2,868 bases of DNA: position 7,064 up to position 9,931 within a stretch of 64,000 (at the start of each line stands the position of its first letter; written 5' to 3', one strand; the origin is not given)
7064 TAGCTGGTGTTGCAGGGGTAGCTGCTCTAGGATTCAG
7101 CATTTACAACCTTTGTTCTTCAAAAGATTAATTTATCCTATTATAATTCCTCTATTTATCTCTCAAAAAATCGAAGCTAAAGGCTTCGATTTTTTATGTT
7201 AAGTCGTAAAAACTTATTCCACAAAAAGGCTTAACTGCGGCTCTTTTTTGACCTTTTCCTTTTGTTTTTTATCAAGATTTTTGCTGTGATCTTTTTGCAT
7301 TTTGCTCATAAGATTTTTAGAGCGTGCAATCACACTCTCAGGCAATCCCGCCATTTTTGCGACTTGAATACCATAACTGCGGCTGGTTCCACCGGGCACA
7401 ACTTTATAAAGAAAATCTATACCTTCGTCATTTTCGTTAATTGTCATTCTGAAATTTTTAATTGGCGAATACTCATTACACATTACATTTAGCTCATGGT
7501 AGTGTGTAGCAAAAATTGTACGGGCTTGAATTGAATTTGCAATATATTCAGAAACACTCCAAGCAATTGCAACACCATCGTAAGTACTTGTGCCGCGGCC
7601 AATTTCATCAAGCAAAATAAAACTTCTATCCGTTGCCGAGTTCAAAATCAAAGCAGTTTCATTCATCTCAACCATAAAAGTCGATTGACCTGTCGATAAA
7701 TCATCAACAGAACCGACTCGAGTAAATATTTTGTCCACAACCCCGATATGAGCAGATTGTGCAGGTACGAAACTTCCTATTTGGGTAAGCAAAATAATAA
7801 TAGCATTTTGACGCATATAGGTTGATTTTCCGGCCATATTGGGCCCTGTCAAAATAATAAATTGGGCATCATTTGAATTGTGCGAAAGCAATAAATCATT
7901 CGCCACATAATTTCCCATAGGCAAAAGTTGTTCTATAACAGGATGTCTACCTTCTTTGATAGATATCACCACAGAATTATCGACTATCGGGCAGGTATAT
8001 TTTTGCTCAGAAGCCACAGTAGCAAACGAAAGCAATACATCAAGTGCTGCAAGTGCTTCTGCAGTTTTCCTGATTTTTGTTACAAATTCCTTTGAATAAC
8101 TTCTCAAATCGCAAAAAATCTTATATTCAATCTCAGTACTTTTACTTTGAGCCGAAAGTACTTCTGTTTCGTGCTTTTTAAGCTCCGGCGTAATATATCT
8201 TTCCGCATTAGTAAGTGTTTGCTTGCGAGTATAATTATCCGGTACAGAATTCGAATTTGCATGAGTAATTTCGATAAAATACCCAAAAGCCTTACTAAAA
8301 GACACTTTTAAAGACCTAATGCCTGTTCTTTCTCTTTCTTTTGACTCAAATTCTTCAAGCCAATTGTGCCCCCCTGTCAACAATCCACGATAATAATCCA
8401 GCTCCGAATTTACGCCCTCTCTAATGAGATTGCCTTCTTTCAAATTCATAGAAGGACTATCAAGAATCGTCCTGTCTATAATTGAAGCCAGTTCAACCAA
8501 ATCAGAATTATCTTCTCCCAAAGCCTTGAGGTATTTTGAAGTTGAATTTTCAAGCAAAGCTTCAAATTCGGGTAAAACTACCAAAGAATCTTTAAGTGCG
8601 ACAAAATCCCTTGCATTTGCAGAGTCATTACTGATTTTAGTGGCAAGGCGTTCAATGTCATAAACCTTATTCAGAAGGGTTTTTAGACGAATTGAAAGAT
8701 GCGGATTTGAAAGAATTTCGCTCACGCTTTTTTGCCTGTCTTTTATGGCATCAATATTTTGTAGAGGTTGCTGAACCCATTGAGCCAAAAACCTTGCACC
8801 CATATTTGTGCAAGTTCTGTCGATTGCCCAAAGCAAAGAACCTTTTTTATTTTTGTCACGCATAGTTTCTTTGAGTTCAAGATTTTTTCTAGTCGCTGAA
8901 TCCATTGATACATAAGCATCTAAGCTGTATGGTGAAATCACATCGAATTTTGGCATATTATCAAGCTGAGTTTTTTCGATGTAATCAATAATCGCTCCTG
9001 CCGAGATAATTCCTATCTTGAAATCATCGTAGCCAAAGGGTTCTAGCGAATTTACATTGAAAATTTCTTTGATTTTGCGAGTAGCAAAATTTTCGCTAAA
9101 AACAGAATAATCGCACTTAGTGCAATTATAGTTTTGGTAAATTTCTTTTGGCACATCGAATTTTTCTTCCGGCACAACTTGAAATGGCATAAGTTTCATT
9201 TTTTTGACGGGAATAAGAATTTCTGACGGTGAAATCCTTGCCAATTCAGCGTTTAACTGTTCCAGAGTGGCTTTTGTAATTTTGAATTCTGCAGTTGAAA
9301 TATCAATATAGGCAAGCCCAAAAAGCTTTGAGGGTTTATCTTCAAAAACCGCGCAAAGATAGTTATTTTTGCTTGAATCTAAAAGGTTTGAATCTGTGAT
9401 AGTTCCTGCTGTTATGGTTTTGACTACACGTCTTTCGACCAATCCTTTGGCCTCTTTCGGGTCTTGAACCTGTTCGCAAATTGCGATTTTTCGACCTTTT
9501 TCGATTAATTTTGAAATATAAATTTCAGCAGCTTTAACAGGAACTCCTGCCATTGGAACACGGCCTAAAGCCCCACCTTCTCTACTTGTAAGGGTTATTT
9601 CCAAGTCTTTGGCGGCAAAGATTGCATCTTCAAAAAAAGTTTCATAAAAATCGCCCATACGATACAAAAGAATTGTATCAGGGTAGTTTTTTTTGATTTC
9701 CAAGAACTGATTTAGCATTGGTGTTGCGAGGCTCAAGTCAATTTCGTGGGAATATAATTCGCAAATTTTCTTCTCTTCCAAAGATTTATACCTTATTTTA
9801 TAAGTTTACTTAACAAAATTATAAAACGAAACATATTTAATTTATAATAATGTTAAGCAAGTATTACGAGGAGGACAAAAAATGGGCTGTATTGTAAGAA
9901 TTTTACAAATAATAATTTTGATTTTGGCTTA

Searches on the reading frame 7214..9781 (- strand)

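Call 54: search_protein_families(library=pfam, proteins=[window:7214-9781:-], max_evalue=0.00001)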
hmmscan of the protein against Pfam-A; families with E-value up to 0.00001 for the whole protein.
window:7214-9781:- (855 aa): 5 families
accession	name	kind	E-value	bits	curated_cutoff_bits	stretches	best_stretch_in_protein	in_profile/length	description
PF00488.27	MutS_V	-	2e-83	279.5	30.2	1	642-828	1-187/188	MutS domain V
PF05192.23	MutS_III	-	5.7e-52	177.3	34.1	1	296-587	1-194/194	MutS domain III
PF01624.25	MutS_I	-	1e-42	145.4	20.6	1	20-131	1-112/113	MutS domain I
PF05190.23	MutS_IV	-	4e-29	101.2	22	1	456-546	1-91/92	MutS family domain IV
PF05188.22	MutS_II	-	1.1e-21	78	25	1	140-279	1-132/133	MutS domain II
